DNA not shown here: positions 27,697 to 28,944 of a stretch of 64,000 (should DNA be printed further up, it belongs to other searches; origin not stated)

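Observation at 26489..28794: Divergent EgtB/SenA-like synthase and SenB-like glycosyltransferase with no selD/egtD partner in 64 kb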

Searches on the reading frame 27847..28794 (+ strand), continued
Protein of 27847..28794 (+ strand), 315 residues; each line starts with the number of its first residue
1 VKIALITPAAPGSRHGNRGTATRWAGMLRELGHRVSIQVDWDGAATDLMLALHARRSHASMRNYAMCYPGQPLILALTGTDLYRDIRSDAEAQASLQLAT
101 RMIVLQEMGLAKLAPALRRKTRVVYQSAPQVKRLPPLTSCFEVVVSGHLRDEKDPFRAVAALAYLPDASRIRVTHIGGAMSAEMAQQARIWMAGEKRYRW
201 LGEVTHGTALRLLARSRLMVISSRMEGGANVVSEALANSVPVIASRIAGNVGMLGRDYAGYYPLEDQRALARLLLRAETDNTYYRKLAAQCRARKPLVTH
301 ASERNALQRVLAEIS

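Call 25: find_encoding_contigs(protein=P0060, flank=10000, max_places=3)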
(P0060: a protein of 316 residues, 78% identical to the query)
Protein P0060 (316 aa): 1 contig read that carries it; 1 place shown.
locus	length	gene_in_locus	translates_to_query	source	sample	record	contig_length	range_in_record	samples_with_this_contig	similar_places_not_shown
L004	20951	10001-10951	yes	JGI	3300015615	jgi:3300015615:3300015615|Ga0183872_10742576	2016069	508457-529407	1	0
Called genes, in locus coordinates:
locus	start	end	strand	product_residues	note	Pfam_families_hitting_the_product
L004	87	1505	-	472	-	PF00211:Guanylate_cyc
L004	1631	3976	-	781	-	PF01326:PPDK_N, PF00391:PEP-utilizers, PF02896:PEP-utilizers_C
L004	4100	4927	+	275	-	PF03618:Kinase-PPPase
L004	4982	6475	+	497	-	PF00501:AMP-binding, PF13193:AMP-binding_C (weak)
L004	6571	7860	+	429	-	-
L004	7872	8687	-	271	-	PF22435:MRM3-like_sub_bind, PF00588:SpoU_methylase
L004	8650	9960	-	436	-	PF12867:DinB_2, PF03781:FGE-sulfatase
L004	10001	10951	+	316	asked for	PF00534:Glycos_transf_1, PF13692:Glyco_trans_1_4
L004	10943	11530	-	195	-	PF01351:RNase_HII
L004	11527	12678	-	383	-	PF02684:LpxB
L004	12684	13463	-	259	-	PF00132:Hexapep, PF25084:LbH_EIF2B (faint), PF25087:GMPPB_C (weak), PF00132:Hexapep, PF13720:Acetyltransf_11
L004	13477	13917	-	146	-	PF22817:ApeP-like, PF07977:FabA, PF22818:ApeI-like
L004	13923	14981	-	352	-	PF04613:LpxD, PF25084:LbH_EIF2B (weak), PF25087:GMPPB_C, PF00132:Hexapep (weak), PF25087:GMPPB_C (weak), PF00132:Hexapep, PF25084:LbH_EIF2B (weak)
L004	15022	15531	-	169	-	PF03938:OmpH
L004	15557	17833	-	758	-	PF08478:POTRA_1 (faint), PF08479:POTRA_2 (faint), PF07244:POTRA, PF01103:Omp85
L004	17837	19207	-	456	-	PF02163:Peptidase_M50, PF17820:PDZ_6 (weak), PF13180:PDZ_2 (weak), PF00595:PDZ, PF17820:PDZ_6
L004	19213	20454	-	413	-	PF02670:DXP_reductoisom, PF08436:DXP_redisom_C, PF13288:DXPR_C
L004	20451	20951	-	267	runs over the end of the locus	PF01148:CTP_transf_1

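Call 27: find_related_loci(query=A1, collection=genome_contigs, flank=10000)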
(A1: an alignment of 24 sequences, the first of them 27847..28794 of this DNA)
Query A1 (315 aa) in genome_contigs; peptide patterns used: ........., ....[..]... (x = any residue, [..] = any of these).
600 stretches matched a pattern (row limit reached: there are more); 588 encode a relative of the query (tblastn E <= 1e-3); the best 80 are kept; 80 distinct loci.
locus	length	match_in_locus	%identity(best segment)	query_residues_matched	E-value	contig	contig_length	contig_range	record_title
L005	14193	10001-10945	82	1-315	6e-167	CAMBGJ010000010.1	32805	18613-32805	MAG: Bordetella parapertussis isolate TH-11nov19-54 genome assembly, contig: TH-11nov19-C3113, whole genome shotgun sequ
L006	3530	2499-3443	79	1-315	4e-169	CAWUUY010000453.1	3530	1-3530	MAG: uncultured Burkholderiales bacterium isolate HER22_SIP_1000_bin_49 genome assembly, contig: HER22_SP_1000_bin_49-re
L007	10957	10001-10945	80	1-315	6e-162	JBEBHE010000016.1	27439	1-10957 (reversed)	MAG: Burkholderiales bacterium isolate ATF_14 NODE_572_length_27439_cov_4.717301, whole genome shotgun sequence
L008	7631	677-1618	69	1-314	6e-142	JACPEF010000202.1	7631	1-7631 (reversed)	MAG: Betaproteobacteria bacterium isolate NC_groundwater_328_Ag_B-0.1um_65_11 GD18-4_B1_scaffold_1283117, whole genome s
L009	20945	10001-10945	65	1-315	8e-136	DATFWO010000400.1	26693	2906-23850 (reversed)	MAG TPA_asm: Burkholderiales bacterium isolate SMAG_U9493 k141_17431305, whole genome shotgun sequence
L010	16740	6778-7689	69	1-304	8e-131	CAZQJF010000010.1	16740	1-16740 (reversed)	MAG TPA_asm: uncultured Streptomycetaceae bacterium isolate SRP136066_co1_153 genome assembly, contig: NODE_3608_length_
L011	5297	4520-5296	81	1-259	2e-131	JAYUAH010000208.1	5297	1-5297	MAG: Betaproteobacteria bacterium isolate GFS_6464 GFS_6464_207, whole genome shotgun sequence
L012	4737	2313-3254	65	1-314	6e-131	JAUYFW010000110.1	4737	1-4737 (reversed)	MAG: Sulfurimicrobium sp. isolate C21_metabat.bin.40 C21_k141_119120, whole genome shotgun sequence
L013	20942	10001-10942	64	1-314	7e-126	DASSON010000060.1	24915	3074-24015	MAG TPA_asm: Burkholderiales bacterium isolate SMAG_U1253 k141_1652335, whole genome shotgun sequence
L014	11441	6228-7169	63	1-314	2e-125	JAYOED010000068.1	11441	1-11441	MAG: Burkholderiales bacterium isolate 139553_S155_concoct_bins.tsv.005 NODE_6791_length_11441_cov_4.984103, whole genom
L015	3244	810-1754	62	1-315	2e-128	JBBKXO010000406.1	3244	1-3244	MAG: Burkholderiales bacterium isolate metabat_bins.144 k119_2012730, whole genome shotgun sequence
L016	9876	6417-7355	61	1-313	3e-124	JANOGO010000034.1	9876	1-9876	MAG: Pseudomonadota bacterium isolate SOY_64_metabat_165 SOY_64_k141_4239898, whole genome shotgun sequence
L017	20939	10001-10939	60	1-313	8e-121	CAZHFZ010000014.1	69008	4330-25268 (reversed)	MAG TPA_asm: uncultured Bordetella sp. isolate SRP272421_co2_537 genome assembly, contig: NODE_564_length_69008_cov_8.29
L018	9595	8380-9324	64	1-315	1e-119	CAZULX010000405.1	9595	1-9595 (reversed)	MAG TPA_asm: uncultured Streptomycetaceae bacterium isolate binchicken_co31_378 genome assembly, contig: k141_4347833, w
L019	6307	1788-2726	64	1-313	3e-119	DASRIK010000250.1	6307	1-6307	MAG TPA_asm: Burkholderiales bacterium isolate SMAG_U10108 k141_2418355, whole genome shotgun sequence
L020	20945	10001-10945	61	1-315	7e-119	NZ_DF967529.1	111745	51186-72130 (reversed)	Sulfuricella sp. T08, whole genome shotgun sequence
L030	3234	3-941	59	2-314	5e-112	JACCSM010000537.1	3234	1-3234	MAG: Rubrobacteraceae bacterium isolate MGR_bin48 SD2897-2912_k127_6305311, whole genome shotgun sequence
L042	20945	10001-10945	55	1-315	1e-105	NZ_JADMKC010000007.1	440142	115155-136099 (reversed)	MAG: Thiobacillus sp. isolate MAG_77 NODE_27_length_440142_cov_95.178285, whole genome shotgun sequence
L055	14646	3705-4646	58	1-314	6e-101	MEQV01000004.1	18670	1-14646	MAG: Betaproteobacteria bacterium RIFCSPLOWO2_02_FULL_62_17 rifcsplowo2_02_scaffold_10255, whole genome shotgun sequence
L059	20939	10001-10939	56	1-314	1e-100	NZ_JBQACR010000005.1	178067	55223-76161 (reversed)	Pelomicrobium sp. G1 NODE_5_length_178067_cov_269.993236, whole genome shotgun sequence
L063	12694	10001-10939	50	2-314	2e-99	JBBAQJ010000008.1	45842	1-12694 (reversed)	MAG: Polynucleobacter sp. isolate EUL_190 ctg8-EUL_190, whole genome shotgun sequence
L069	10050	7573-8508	56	1-313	2e-97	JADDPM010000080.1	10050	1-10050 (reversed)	MAG: Rubrobacter sp. isolate YB1_2 AB19_YB1_712_length_10209_cov_27, whole genome shotgun sequence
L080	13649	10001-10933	55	2-313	5e-95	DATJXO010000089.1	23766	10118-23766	MAG TPA_asm: Burkholderiales bacterium isolate SMAG_U15128 k141_469182, whole genome shotgun sequence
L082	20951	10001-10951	51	1-314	8e-95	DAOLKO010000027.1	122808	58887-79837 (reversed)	MAG TPA_asm: Blastocatellia bacterium isolate AMR_MDS_0338 NODE_50_length_122808_cov_17.843523, whole genome shotgun seq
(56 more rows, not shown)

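Call 32: search_protein_families(library=ncbifam, proteins=[L055:1299-2345:-, L080:7798-8832:-, L030:1100-2050:+], max_evalue=1e-10)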
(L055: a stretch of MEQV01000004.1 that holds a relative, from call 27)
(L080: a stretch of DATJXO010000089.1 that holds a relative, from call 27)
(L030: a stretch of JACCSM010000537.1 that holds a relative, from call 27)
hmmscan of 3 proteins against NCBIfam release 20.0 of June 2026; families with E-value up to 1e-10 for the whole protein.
L055:1299-2345:- (349 aa): 8 families
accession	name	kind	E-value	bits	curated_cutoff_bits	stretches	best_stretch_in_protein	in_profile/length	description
NF002098.0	PRK00943.1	equivalog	8.6e-159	528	299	1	6-342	4-336/347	selenide, water dikinase SelD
TIGR00476.1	selD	equivalog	9.6e-129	429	125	1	9-318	1-310/311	selenide, water dikinase SelD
NF010705.0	PRK14105.1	equivalog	1.6e-40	139.1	291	1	7-266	5-277/345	selenide, water dikinase SelD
TIGR04369.1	fusion_not_SelD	hypoth_equivalog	1.8e-38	132.1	700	1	16-325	355-692/701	oxidoreductase/SelD-related fusion protein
TIGR01379.1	thiL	equivalog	3.2e-23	82.2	184.15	1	52-268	25-247/320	thiamine-phosphate kinase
NF004351.0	PRK05731.1-4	equivalog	4.4e-18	65.5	324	1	52-267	39-256/321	thiamine-phosphate kinase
NF004353.0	PRK05731.2-2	equivalog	2.5e-11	43.3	301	1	45-267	13-235/311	thiamine-phosphate kinase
TIGR03267.1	methan_mark_2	hypoth_equivalog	4e-11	42.6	365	1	51-259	44-248/323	methanogenesis marker 2 protein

L080:7798-8832:- (345 aa): 7 families
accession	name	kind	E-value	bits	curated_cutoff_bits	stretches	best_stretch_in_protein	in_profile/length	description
NF002098.0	PRK00943.1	equivalog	2.3e-155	516.7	299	1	2-339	5-338/347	selenide, water dikinase SelD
TIGR00476.1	selD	equivalog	5.4e-126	420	125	1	4-313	1-310/311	selenide, water dikinase SelD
NF010705.0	PRK14105.1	equivalog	9.6e-45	152.9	291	1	2-263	5-279/345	selenide, water dikinase SelD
TIGR04369.1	fusion_not_SelD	hypoth_equivalog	2.2e-38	131.9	700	1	11-327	355-696/701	oxidoreductase/SelD-related fusion protein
TIGR01379.1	thiL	equivalog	9.8e-25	87.2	184.15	1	43-263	21-247/320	thiamine-phosphate kinase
NF004351.0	PRK05731.1-4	equivalog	2.7e-17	62.9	324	1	44-286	36-279/321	thiamine-phosphate kinase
TIGR02124.1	hypE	equivalog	1.3e-11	44.1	251.6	1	16-257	10-248/332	hydrogenase expression/formation protein HypE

L030:1100-2050:+ (317 aa): 7 families
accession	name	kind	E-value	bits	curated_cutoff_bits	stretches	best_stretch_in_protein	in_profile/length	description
TIGR00476.1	selD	equivalog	6.3e-97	324.5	125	1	10-286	35-310/311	selenide, water dikinase SelD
NF002098.0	PRK00943.1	equivalog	5e-83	278.9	299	1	10-311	39-338/347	selenide, water dikinase SelD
NF010705.0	PRK14105.1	equivalog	5.1e-44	150.6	291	1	20-215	47-261/345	selenide, water dikinase SelD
TIGR04369.1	fusion_not_SelD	hypoth_equivalog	5.9e-42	143.7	700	1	19-290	382-689/701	oxidoreductase/SelD-related fusion protein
TIGR01379.1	thiL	equivalog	4.2e-21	75.3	184.15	1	32-233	44-243/320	thiamine-phosphate kinase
NF004351.0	PRK05731.1-4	equivalog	1.4e-15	57.2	324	1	47-217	71-240/321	thiamine-phosphate kinase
TIGR03267.1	methan_mark_2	hypoth_equivalog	1.9e-15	56.8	365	1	17-230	41-250/323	methanogenesis marker 2 protein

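Call 37: search_protein_families(library=ncbifam, proteins=[L063:10937-11866:-, L063:11868-12638:-, L063:8790-9992:+], max_evalue=0.00001)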
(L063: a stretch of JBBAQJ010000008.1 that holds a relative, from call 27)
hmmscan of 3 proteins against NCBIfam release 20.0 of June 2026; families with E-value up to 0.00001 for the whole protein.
L063:10937-11866:- (309 aa): 2 families
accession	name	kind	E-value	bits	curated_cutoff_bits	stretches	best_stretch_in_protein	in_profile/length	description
TIGR03438.1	egtD_ergothio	equivalog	1.5e-109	365.9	290.9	1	10-304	3-299/301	L-histidine N(alpha)-methyltransferase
TIGR03439.1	methyl_EasF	subfamily_domain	1.6e-57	194.8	205.55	1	5-301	9-317/321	EasF family methyltransferase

L063:11868-12638:- (256 aa): 4 families
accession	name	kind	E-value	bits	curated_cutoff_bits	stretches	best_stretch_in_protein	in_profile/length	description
NF041186.1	SenA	equivalog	3.8e-82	276.7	420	1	6-253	123-381/382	selenoneine synthase SenA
TIGR03440.2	egtB_TIGR03440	equivalog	8.2e-40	137.1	360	2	8-168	120-300/413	ergothioneine biosynthesis protein EgtB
TIGR04373.1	egtB_X_signatur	signature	1.4e-18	66.7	71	1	204-254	1-50/50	EgtB-related enzyme signature domain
TIGR04344.1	ovoA_Nterm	equivalog_domain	2e-13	50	400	1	185-239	376-435/444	5-histidylcysteine sulfoxide synthase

L063:8790-9992:+ (400 aa): 2 families
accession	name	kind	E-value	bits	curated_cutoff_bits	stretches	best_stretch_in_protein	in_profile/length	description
TIGR00895.1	2A0115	subfamily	9.4e-10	37.9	418.55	1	39-192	39-192/398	aromatic acid/H+ symport family MFS transporter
TIGR00898.1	2A0119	subfamily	9.2e-07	28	550.75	1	56-193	130-263/506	cation transport protein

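Call 53: search_protein_families(library=pfam, proteins=[L020:7398-9185:+, L020:10947-12404:-, L020:12401-13306:-, L020:13251-14243:-, L020:14278-15138:-, L042:6080-8086:+, L042:8132-9112:+, L042:10986-12740:+, L042:13342-14088:-, L042:14085-16364:-], max_evalue=0.0001)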
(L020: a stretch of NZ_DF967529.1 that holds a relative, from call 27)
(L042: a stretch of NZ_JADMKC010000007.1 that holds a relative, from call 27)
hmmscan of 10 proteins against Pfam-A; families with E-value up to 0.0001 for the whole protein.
L020:7398-9185:+ (595 aa): 4 families
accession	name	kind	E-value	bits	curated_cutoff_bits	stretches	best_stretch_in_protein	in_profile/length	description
PF02421.24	FeoB_N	-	3.1e-50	170.2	27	1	3-153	2-152/156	Ferrous iron transport protein B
PF07670.19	Gate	-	2.3e-37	128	29.6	2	284-376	3-102/104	Nucleoside recognition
PF01926.29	MMR_HSR1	-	2.4e-20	73.2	21.9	1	3-114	1-112/113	50S ribosome-binding GTPase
PF07664.17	FeoB_C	-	8e-15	54.8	26.6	1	388-437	1-53/54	Ferrous iron transport protein B C terminus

L020:10947-12404:- (485 aa): 1 family
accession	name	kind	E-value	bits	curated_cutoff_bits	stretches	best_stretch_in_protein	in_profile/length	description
PF08668.18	HDOD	-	5.3e-28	98.3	22.9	1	17-208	2-190/196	HDOD domain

L020:12401-13306:- (301 aa): 0 families

L020:13251-14243:- (330 aa): 2 families
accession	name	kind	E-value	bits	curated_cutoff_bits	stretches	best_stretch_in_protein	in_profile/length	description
PF13677.11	MotB_plug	-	2.9e-19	68.8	24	1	13-66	3-58/58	Membrane MotB of proton-channel complex MotA/MotB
PF00691.25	OmpA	-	2.8e-10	40.9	27.2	1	171-262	1-89/98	OmpA family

L020:14278-15138:- (286 aa): 2 families
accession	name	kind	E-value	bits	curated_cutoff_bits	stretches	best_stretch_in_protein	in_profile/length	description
PF20560.3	MotA_N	-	6.5e-34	116.5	27.3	1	4-93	1-91/91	Motility protein A N-terminal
PF01618.21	MotA_ExbB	-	4.4e-11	43.1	22.9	1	137-236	21-123/127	MotA/TolQ/ExbB proton channel family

L042:6080-8086:+ (668 aa): 3 families
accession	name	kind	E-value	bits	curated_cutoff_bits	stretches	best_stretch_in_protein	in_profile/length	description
PF00563.25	EAL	-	3.2e-72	243.2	31.3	1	412-646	3-236/236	EAL domain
PF00990.26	GGDEF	-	6.1e-53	179.3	23.8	1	234-391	1-161/161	Diguanylate cyclase, GGDEF domain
PF12729.13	4HB_MCP_1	-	7.4e-07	29.3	27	1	21-172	8-159/181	Four helix bundle sensory module for signal transduction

L042:8132-9112:+ (326 aa): 1 family
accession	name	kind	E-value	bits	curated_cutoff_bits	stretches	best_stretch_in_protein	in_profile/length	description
PF12974.12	Phosphonate-bd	-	6.7e-24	85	27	1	72-291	5-230/242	ABC transporter, phosphonate, periplasmic substrate-binding protein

L042:10986-12740:+ (584 aa): 2 families
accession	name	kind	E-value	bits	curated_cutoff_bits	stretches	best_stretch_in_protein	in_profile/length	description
PF02624.21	YcaO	-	1e-73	248.9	25.7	1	72-405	1-324/325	YcaO cyclodehydratase, ATP-ad Mg2+-binding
PF18381.7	YcaO_C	-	4e-32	111.9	26.1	1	425-583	4-167/172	YcaO cyclodehydratase C-terminal domain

L042:13342-14088:- (248 aa): 2 families
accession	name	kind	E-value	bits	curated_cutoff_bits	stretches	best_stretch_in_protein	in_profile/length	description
PF00588.24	SpoU_methylase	-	7.2e-42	143.3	29.7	1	101-241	2-142/142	SpoU rRNA Methylase family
PF08032.17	SpoU_sub_bind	-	3.8e-16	59.6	22.8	1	9-84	1-74/76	RNA 2'-O ribose methyltransferase substrate binding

L042:14085-16364:- (759 aa): 5 families
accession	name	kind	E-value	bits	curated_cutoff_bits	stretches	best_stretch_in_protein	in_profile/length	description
PF00773.25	RNB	-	5.3e-109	364.9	29.3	1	277-604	1-325/326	RNB domain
PF17876.7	CSD2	-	1.8e-29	102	26.2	1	181-255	1-74/74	Cold shock domain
PF08206.17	OB_RNB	-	7.5e-25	86.8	24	1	104-161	1-58/58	Ribonuclease B OB domain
PF00575.29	S1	-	7.1e-13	49.2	22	1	645-727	2-72/74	S1 RNA binding domain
PF18614.7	RNase_II_C_S1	-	8e-05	22.9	26.6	0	701-729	31-59/59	RNase II-type exonuclease C-terminal S1 domain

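Call 54: find_homologous_proteins(query=L080:7798-8832:-, max_evalue=1e-30)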
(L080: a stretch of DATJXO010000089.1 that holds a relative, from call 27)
Query L080:7798-8832:- (345 aa): 8000 proteins with E <= 1e-30 among 8000 candidates; the best 120 are listed.
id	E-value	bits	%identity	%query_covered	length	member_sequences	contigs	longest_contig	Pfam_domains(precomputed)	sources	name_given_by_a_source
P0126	2.6e-219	745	100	100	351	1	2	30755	PF00586.30,PF02769.28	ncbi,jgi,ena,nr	ncbi:MAG TPA: selenide, water dikinase SelD [Burkholderiales bacterium]|nr:selenide, water dikinase 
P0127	2.5e-191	653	86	99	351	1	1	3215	PF00586.30,PF02769.28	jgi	jgi:selenide, water dikinase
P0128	1.4e-189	647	85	99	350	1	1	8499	PF00586.30,PF02769.28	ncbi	-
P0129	1.4e-189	647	84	99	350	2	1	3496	PF00586.30,PF02769.28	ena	-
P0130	8.6e-189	645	84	99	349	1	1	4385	PF00586.30,PF02769.28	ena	-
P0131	2.2e-188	643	83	99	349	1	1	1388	PF00586.30,PF02769.28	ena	-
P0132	2.9e-188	643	84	99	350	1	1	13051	PF00586.30,PF02769.28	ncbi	-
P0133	1.6e-187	640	83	99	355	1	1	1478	PF00586.30,PF02769.28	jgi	-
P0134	1.9e-187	640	83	99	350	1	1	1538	PF00586.30,PF02769.28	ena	-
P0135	2.0e-187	640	84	99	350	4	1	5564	PF00586.30,PF02769.28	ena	-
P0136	6.2e-187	639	83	99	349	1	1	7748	PF00586.30,PF02769.28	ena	-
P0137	9.3e-187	638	83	99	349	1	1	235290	PF00586.30,PF02769.28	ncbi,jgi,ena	jgi:selenide,water dikinase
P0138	1.3e-186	637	83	99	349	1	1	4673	PF00586.30,PF02769.28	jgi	-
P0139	2.5e-186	637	84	99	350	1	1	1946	PF00586.30,PF02769.28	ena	-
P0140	2.5e-186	637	83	99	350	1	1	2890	PF00586.30,PF02769.28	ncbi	-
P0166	7.2e-185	632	81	99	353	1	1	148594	PF00586.30,PF02769.28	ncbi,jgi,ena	-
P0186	6.9e-184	629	83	99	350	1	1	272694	PF00586.30,PF02769.28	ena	-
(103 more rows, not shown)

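Call 55: find_encoding_contigs(protein=P0186, flank=10000, max_places=2)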
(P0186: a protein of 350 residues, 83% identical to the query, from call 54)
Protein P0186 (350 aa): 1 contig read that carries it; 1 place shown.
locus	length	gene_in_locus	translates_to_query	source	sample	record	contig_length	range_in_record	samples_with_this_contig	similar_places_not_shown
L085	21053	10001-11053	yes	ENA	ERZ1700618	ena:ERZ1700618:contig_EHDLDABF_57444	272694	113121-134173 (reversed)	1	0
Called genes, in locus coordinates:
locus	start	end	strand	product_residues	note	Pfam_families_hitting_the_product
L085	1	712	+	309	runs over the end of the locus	PF00850:Hist_deacetyl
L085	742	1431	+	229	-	-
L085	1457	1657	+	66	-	-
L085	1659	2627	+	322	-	PF25881:HH_YBHG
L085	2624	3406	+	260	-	PF00005:ABC_tran, PF13304:AAA_21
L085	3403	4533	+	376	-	PF12679:ABC2_membrane_2, PF12698:ABC2_membrane_3, PF01061:ABC2_membrane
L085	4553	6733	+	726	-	PF07732:Cu-oxidase_3 (faint), PF07731:Cu-oxidase_2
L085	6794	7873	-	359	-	PF00581:Rhodanese, PF26341:AAA_SelU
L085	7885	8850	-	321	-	PF20706:GT4-conflict (faint), PF00534:Glycos_transf_1, PF13692:Glyco_trans_1_4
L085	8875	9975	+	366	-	PF12867:DinB_2 (weak), PF03781:FGE-sulfatase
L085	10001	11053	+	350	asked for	PF00586:AIRS, PF02769:AIRS_C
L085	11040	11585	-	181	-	PF00657:Lipase_GDSL, PF13472:Lipase_GDSL_2, PF25182:NonGDSL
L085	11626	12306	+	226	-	PF00005:ABC_tran, PF13304:AAA_21 (faint)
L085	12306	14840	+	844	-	PF12704:MacB_PCD (weak), PF02687:FtsX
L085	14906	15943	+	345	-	PF02646:RmuC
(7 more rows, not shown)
